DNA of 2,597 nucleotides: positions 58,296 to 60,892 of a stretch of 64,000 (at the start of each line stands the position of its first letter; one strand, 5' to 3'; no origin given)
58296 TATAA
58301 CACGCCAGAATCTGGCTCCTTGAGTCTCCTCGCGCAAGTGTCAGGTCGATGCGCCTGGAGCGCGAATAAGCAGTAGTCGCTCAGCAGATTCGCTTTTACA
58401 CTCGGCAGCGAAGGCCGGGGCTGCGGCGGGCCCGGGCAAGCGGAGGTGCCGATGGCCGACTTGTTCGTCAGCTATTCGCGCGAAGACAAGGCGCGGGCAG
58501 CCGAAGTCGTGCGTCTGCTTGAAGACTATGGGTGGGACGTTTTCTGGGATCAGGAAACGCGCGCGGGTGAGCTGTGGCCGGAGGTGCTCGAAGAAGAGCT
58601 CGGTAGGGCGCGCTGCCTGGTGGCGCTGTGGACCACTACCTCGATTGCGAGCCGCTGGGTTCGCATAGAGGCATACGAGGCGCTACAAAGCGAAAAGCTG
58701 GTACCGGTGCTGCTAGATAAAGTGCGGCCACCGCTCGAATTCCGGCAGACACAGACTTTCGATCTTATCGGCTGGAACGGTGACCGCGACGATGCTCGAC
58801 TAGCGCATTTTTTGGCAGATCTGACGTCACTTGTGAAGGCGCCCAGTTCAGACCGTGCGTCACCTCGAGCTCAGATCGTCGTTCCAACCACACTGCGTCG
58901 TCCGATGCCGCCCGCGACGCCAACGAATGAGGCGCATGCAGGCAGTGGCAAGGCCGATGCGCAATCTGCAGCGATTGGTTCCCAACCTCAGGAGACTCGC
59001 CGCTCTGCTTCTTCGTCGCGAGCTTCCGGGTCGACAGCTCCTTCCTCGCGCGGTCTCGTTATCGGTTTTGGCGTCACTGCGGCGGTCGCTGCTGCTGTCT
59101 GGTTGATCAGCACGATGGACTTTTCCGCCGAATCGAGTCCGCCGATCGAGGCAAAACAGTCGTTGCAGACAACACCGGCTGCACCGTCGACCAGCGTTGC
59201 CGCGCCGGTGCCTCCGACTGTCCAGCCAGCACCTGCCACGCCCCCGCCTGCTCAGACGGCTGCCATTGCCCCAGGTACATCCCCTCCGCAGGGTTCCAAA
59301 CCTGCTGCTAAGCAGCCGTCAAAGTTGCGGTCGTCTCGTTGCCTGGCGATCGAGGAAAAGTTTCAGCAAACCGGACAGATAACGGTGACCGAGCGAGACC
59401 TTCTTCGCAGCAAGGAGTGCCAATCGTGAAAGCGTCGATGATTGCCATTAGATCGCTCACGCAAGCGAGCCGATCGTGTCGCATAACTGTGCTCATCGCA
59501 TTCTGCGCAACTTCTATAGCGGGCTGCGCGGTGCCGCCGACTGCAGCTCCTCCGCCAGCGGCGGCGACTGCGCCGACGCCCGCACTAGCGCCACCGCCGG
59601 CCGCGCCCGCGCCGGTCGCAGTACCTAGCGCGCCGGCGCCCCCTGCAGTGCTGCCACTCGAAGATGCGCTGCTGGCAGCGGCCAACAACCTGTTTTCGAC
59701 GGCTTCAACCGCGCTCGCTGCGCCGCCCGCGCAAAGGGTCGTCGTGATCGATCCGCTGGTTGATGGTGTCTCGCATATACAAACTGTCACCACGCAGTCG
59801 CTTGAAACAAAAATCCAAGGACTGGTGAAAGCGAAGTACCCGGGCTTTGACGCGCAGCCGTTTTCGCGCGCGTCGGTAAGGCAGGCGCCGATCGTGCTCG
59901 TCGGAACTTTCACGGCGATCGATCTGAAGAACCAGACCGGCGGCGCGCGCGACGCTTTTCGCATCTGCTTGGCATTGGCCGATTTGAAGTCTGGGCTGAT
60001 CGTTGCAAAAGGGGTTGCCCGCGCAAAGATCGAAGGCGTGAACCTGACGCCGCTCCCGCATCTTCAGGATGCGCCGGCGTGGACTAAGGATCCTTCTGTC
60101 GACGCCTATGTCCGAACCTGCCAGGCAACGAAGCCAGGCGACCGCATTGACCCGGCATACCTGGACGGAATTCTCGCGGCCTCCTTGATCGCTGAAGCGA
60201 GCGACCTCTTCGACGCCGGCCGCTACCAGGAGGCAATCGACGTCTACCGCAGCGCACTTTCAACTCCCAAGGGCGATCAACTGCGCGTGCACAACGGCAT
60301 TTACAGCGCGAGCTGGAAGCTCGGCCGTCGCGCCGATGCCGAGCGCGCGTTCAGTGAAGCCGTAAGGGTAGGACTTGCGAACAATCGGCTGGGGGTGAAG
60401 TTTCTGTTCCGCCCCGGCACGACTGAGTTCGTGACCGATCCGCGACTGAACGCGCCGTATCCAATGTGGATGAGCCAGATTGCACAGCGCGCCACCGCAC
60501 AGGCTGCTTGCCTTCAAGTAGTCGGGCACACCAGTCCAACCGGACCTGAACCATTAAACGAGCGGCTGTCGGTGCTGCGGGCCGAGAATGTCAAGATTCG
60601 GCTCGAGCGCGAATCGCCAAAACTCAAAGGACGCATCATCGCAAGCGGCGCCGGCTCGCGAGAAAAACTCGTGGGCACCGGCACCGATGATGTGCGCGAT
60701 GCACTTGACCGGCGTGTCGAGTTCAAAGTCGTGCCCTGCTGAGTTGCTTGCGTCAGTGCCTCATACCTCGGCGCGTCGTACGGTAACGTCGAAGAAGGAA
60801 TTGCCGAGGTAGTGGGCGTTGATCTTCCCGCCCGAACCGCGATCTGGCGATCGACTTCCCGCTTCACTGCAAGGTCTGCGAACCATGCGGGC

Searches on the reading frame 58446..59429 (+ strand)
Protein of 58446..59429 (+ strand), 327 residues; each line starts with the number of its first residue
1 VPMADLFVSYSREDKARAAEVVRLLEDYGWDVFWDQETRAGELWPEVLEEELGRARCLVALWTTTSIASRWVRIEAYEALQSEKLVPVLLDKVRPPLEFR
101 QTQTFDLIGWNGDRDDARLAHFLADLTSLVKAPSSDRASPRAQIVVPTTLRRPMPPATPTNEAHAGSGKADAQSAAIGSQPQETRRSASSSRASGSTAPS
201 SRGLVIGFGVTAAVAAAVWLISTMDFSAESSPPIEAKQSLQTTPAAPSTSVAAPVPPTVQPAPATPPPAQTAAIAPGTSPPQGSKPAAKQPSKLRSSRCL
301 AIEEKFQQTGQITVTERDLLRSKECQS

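Call 46: search_protein_families(library=pfam, proteins=[window:58446-59429:+], max_evalue=0.0001)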
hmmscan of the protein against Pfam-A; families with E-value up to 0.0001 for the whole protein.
window:58446-59429:+ (327 aa): 1 family
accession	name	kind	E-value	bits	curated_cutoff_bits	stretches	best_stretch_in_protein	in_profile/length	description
PF13676.11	TIR_2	-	6.9e-22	78.7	28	1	7-118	2-117/122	TIR domain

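Call 90: search_protein_families(library=padloc, proteins=[window:58446-59429:+], max_evalue=0.001)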
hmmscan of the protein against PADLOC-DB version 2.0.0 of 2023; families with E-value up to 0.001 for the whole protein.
window:58446-59429:+ (327 aa): 3 families
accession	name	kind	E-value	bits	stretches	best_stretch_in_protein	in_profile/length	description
PDLC02012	SAVED5--SAVED_TIR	-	1.6e-08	32.1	1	2-83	12-95/404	-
PDLC00436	ThsB1|ThsB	-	0.0002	18.9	1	5-75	37-112/183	TIR-like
PDLC05062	PDC-S66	-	0.00055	17.5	1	4-75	149-222/282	-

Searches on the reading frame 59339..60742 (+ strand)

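Call 46: search_protein_families(library=pfam, proteins=[window:59339-60742:+], max_evalue=0.0001)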
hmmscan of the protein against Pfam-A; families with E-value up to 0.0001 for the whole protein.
window:59339-60742:+ (467 aa): 2 families
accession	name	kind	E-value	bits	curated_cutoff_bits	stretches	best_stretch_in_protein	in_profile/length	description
PF00691.25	OmpA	-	2.2e-06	28.3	27.2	1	379-453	18-94/98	OmpA family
PF07719.23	TPR_2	-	4.6e-05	23.7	27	0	281-308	2-29/34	Tetratricopeptide repeat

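Call 90: search_protein_families(library=padloc, proteins=[window:59339-60742:+], max_evalue=0.001)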
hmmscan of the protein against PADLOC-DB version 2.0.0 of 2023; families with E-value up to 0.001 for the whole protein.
window:59339-60742:+ (467 aa): 1 family
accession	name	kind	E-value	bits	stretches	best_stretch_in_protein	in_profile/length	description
PDLC00609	ZorB1|ZorB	-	1.3e-06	26.1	1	370-464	112-214/232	MotB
